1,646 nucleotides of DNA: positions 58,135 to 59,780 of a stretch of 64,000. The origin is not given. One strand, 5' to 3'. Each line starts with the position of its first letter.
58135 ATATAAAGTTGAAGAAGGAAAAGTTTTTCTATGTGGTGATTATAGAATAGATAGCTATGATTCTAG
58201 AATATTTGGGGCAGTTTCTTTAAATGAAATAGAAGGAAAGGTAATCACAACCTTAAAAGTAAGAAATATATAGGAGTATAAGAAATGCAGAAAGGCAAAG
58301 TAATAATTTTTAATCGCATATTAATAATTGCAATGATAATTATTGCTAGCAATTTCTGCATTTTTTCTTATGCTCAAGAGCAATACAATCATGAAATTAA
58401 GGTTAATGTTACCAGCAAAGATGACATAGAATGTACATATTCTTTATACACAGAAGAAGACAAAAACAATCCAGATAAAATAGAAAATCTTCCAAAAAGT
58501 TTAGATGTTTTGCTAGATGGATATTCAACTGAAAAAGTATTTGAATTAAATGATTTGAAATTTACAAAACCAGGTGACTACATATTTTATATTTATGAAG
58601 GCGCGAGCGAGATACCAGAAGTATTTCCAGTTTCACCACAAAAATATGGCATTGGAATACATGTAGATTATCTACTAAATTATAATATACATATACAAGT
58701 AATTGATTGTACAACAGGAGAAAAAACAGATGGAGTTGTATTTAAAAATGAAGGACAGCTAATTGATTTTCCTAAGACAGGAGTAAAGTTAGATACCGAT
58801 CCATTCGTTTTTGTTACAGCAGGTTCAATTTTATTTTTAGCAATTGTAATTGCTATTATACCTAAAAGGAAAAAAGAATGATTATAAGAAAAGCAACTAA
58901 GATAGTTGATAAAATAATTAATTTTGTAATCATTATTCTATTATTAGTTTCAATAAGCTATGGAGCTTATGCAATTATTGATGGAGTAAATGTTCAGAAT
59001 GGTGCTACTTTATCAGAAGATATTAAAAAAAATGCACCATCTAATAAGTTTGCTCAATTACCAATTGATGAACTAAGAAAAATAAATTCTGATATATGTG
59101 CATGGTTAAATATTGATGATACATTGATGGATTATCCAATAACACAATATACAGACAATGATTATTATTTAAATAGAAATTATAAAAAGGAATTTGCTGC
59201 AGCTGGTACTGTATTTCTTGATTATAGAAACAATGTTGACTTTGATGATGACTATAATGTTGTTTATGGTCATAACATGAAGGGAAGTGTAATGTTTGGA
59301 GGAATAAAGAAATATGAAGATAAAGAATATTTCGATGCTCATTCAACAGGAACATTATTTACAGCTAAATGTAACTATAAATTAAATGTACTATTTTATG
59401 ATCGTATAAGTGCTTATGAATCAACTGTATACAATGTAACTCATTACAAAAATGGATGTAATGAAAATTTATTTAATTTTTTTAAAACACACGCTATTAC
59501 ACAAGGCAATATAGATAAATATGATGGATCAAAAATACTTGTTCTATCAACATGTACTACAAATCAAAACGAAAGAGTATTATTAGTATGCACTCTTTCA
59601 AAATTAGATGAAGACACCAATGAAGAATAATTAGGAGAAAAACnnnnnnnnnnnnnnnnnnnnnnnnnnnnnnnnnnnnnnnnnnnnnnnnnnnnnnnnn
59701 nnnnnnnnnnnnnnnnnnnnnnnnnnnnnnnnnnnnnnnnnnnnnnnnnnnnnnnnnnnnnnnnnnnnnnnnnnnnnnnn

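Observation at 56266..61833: Sortase-dependent pilus island with FCT-like composition (two pilins, SipA-like signal-peptidase homologue, class B sortase, large adhesin)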

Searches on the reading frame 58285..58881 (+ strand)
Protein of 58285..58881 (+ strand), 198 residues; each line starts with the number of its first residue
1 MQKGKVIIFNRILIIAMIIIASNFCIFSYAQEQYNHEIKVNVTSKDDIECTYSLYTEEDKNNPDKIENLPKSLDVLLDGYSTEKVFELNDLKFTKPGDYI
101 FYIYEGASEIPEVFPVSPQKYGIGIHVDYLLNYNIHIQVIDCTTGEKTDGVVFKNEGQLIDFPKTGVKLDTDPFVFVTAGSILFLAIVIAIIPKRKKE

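Call 3: search_protein_families(library=pfam, proteins=[window:58285-58881:+], max_evalue=0.1)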
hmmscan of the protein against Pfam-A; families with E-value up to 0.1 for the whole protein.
window:58285-58881:+ (198 aa): 0 families

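Call 4: search_protein_families(library=ncbifam, proteins=[window:58285-58881:+], max_evalue=0.1)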
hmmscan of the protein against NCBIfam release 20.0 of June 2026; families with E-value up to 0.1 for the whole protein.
window:58285-58881:+ (198 aa): 2 families
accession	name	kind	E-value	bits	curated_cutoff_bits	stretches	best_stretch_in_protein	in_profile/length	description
TIGR03786.1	strep_pil_rpt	domain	0.0031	17.8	31.85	1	90-156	3-68/70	streptococcal pilin isopeptide linkage domain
NF053819.1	EF0750_LPXTG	subfamily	0.0085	16.6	47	0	12-64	8-58/105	EF2685/EF0750 family sortase-dependent surface protein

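Call 17: search_solved_structures(query=window:58285-58881:+, max_evalue=5, show_alignments=3)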
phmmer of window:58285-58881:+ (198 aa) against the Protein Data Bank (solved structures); distinct sequences matched with E-value up to 5: 1.
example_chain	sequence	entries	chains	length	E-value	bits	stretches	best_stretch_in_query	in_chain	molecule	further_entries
2wlt_A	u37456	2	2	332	1.3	11.6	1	79-181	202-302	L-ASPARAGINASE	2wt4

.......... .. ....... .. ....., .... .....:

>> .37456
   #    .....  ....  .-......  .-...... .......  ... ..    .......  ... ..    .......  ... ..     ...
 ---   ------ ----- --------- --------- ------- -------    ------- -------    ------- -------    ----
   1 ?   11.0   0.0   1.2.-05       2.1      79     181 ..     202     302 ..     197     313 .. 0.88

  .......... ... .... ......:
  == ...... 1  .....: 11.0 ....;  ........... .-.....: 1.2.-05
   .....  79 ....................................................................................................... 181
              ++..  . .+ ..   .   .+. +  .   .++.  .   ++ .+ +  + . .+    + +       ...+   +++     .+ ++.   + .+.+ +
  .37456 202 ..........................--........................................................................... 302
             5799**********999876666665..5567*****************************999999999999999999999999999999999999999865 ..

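Call 31: find_homologous_proteins(query=window:58285-58881:+, max_evalue=0.01)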
Query window:58285-58881:+ (198 aa): 1 proteins with E <= 0.01 among 56 candidates.
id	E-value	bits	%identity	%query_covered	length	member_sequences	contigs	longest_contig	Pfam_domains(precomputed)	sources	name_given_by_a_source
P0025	2.1e-68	248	99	58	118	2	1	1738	-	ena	-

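Call 33: find_encoding_contigs(protein=P0025, flank=3000, max_places=3)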
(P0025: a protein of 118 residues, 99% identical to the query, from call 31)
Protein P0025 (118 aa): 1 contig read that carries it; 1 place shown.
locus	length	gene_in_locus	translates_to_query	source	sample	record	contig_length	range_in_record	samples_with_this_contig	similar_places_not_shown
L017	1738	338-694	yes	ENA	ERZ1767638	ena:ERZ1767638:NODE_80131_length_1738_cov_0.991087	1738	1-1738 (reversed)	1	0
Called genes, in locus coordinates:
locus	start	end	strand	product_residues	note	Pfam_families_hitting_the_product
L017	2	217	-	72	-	?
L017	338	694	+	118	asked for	-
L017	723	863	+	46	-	-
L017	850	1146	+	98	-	-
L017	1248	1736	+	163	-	?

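Call 42: predict_structure(alignment_id=A3)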
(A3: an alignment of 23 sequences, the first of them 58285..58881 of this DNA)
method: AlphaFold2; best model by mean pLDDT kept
length: 198 residues; sequences in the alignment: 23
mean_pLDDT: 80.0   pTM: 0.59
mean pLDDT of the five models: 80.0, 78.3, 76.7, 73.6, 73.0
residues with pLDDT >= 90: 62; 70-90: 93; 50-70: 23; < 50: 20
segments of 3 or more residues with pLDDT < 50: 23-32, 162-171
pLDDT, mean of each block of 10 residues (from residue 1): 78 86 44 68 83 96 95 90 87 91 94 89 85 74 83 73 46 72 92 74
secondary structure, 60 per line:
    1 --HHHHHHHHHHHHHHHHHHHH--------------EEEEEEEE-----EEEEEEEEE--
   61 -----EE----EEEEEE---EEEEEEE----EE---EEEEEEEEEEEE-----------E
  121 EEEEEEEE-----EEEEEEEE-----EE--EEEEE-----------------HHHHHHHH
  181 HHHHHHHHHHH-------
elements in order: H3-22 E37-44 E50-58 E72-77 E81-87 E97-108 E120-128 E134-141 E151-155 H173-191

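Call 47: fold_search(model_id=the predicted structure, library=pdb)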
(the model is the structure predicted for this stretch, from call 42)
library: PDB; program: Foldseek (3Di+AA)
matches with E <= 10: 619; with E <= 0.001: 12
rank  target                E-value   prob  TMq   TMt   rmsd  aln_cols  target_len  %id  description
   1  8k6t                  1.9e-05  1.00  0.44  0.65   3.6       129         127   17  The minor pilin structure of FctB3 in Streptococcus (released 2023-12-06)
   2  5ttd_A                1.9e-05  1.00  0.44  0.20   3.9       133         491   20  Minor pilin FctB from S. pyogenes with engineered intramolecular isopeptide bond (released 2017-03-01)
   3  3klq_B                2.5e-05  1.00  0.43  0.62   3.9       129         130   19  Crystal Structure of the Minor Pilin FctB from Streptococcus pyogenes 90/306S (released 2010-04-28)
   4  3gle_C                5.8e-05  1.00  0.49  0.36   3.8       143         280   14  Crystal Structure of the Major Pilin from Streptococcus pyogenes N168A mutant (released 2009-06-02)
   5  3klq_A                7.7e-05  1.00  0.43  0.58   4.0       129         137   19  Crystal Structure of the Minor Pilin FctB from Streptococcus pyogenes 90/306S (released 2010-04-28)
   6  3b2m_B                1.3e-04  1.00  0.49  0.36   3.7       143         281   15  Crystal Structure of the Major Pilin from Streptococcus pyogenes (released 2007-12-18)
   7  3gle_B                1.5e-04  1.00  0.48  0.35   4.1       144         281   14  Crystal Structure of the Major Pilin from Streptococcus pyogenes N168A mutant (released 2009-06-02)
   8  3gle_A                1.6e-04  1.00  0.49  0.36   3.6       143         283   14  Crystal Structure of the Major Pilin from Streptococcus pyogenes N168A mutant (released 2009-06-02)
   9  3b2m_C                2.3e-04  1.00  0.50  0.36   3.5       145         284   14  Crystal Structure of the Major Pilin from Streptococcus pyogenes (released 2007-12-18)
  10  3gld_C                2.6e-04  1.00  0.47  0.35   3.8       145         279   16  Crystal Structure of the Major Pilin from Streptococcus pyogenes E117A mutant (released 2009-06-02)
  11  3b2m_A                2.7e-04  1.00  0.48  0.34   4.0       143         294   15  Crystal Structure of the Major Pilin from Streptococcus pyogenes (released 2007-12-18)
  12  6n0a_B                5.0e-04  1.00  0.49  0.36   5.1       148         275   16  Structure of the major pilin protein (T-18.1) from Streptococcus pyogenes serotype MGAS8232 (released 2019-04-17)
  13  6wb9_7                1.3e-02  0.96  0.30  0.39   9.0       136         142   10  Structure of the S. cerevisiae ER membrane complex (released 2020-06-03)
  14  4jde_B                1.7e-02  0.44  0.18  0.23  20.7       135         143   17  Crystal structure of PUD-1/PUD-2 heterodimer (released 2013-11-06)
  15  3zs3                  2.0e-02  0.72  0.21  0.19   7.4       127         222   10  High resolution structure of Mal d 2, the thaumatin like food allergen from apple (released 2012-07-11)
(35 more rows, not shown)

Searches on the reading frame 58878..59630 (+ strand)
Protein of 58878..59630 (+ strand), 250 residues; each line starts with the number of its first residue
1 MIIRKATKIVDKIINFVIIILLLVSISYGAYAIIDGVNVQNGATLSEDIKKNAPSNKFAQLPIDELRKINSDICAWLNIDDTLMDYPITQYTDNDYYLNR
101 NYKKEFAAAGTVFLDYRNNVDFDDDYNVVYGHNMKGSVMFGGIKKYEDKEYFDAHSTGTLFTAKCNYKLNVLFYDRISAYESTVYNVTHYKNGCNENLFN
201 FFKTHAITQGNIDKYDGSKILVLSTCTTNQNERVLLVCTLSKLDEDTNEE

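Call 3: search_protein_families(library=pfam, proteins=[window:58878-59630:+], max_evalue=0.1)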
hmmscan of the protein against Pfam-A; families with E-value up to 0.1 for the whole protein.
window:58878-59630:+ (250 aa): 3 families
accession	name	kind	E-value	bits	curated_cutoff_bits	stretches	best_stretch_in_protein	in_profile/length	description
PF04203.18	Sortase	-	2.1e-07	31.2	26.6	1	77-240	1-124/125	Sortase domain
PF13067.11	DUF3930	-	0.013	15.8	25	1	10-34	21-45/51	Protein of unknown function (DUF3930)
PF15145.11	DUF4577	-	0.077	13.4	27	0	17-81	66-124/128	Domain of unknown function (DUF4577)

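Call 4: search_protein_families(library=ncbifam, proteins=[window:58878-59630:+], max_evalue=0.1)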
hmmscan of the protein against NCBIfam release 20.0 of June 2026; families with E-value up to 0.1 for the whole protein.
window:58878-59630:+ (250 aa): 2 families
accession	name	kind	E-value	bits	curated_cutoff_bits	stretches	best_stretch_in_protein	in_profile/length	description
TIGR03064.1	sortase_srtB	equivalog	5.7e-50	169.8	153.75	1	8-232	2-230/235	class B sortase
NF040525.1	SrtB_LPKTxSAVK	exception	3.3e-19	68.8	200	1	51-229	48-226/261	class B sortase, LPKTxAVK-specific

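Call 6: search_solved_structures(query=window:58878-59630:+, max_evalue=0.01, show_alignments=1)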
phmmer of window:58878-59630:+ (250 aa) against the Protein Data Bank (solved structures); distinct sequences matched with E-value up to 0.01: 15.
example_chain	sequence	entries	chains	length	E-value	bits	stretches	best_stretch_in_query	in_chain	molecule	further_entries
5jcv_A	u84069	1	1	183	1.4e-31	113.2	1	64-231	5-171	Lmo2181 protein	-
3psq_A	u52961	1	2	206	2.2e-31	112.5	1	60-232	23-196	Hypothetical exported protein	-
4y4q_A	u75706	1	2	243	6.6e-31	110.9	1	64-237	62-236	Sortase, SrtB family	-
2oqw_A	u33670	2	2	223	2.6e-26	95.9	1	63-226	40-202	Sortase B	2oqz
1rz2_A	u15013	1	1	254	2.4e-25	92.7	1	64-226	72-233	conserved hypothetical protein BA4783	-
6kyd_A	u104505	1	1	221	1.7e-22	83.4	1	61-235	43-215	Putative peptidase C60B, sortase B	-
4ux7_A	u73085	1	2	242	2.4e-22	82.9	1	60-231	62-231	PUTATIVE PEPTIDASE C60B, SORTASE B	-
5gyj_A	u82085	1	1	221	2.6e-22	82.8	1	61-232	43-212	Putative peptidase C60B, sortase B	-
5b23_A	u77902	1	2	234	3e-22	82.6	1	43-238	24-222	Uncharacterized protein Sortase B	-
6kyc_A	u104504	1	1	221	5.9e-22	81.6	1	61-232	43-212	Putative peptidase C60B, sortase B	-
5yfk_A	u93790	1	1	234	3.7e-21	79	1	43-237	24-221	Uncharacterized protein Sortase B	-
1ng5_A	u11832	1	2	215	1.8e-17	66.9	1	63-242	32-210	sortase B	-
1qx6_A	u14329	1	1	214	3.9e-17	65.8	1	63-242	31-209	NPQTN specific sortase B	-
1qwz_A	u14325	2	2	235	4.1e-17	65.8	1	63-242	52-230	NPQTN specific sortase B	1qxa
4lfd_A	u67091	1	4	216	4.2e-17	65.7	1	62-242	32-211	Sortase B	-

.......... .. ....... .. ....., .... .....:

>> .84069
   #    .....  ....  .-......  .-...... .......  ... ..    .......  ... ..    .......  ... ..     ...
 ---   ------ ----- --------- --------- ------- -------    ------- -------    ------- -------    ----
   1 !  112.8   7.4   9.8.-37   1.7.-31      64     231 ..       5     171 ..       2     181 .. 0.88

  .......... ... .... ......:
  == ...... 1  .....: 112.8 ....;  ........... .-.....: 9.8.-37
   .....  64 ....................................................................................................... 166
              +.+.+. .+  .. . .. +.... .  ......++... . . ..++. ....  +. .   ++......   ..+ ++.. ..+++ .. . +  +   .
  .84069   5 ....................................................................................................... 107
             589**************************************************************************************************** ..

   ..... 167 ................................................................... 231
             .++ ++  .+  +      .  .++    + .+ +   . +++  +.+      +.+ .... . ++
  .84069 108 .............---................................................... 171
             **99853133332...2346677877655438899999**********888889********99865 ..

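Call 63: search_solved_structures(query=window:58878-59630:+, max_evalue=1e-28, show_alignments=3)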
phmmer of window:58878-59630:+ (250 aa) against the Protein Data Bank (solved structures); distinct sequences matched with E-value up to 1e-28: 3.
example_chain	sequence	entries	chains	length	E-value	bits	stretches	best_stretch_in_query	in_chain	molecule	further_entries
5jcv_A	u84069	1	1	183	1.4e-31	113.2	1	64-231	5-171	Lmo2181 protein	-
3psq_A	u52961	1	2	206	2.2e-31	112.5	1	60-232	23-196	Hypothetical exported protein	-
4y4q_A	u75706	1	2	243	6.6e-31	110.9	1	64-237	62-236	Sortase, SrtB family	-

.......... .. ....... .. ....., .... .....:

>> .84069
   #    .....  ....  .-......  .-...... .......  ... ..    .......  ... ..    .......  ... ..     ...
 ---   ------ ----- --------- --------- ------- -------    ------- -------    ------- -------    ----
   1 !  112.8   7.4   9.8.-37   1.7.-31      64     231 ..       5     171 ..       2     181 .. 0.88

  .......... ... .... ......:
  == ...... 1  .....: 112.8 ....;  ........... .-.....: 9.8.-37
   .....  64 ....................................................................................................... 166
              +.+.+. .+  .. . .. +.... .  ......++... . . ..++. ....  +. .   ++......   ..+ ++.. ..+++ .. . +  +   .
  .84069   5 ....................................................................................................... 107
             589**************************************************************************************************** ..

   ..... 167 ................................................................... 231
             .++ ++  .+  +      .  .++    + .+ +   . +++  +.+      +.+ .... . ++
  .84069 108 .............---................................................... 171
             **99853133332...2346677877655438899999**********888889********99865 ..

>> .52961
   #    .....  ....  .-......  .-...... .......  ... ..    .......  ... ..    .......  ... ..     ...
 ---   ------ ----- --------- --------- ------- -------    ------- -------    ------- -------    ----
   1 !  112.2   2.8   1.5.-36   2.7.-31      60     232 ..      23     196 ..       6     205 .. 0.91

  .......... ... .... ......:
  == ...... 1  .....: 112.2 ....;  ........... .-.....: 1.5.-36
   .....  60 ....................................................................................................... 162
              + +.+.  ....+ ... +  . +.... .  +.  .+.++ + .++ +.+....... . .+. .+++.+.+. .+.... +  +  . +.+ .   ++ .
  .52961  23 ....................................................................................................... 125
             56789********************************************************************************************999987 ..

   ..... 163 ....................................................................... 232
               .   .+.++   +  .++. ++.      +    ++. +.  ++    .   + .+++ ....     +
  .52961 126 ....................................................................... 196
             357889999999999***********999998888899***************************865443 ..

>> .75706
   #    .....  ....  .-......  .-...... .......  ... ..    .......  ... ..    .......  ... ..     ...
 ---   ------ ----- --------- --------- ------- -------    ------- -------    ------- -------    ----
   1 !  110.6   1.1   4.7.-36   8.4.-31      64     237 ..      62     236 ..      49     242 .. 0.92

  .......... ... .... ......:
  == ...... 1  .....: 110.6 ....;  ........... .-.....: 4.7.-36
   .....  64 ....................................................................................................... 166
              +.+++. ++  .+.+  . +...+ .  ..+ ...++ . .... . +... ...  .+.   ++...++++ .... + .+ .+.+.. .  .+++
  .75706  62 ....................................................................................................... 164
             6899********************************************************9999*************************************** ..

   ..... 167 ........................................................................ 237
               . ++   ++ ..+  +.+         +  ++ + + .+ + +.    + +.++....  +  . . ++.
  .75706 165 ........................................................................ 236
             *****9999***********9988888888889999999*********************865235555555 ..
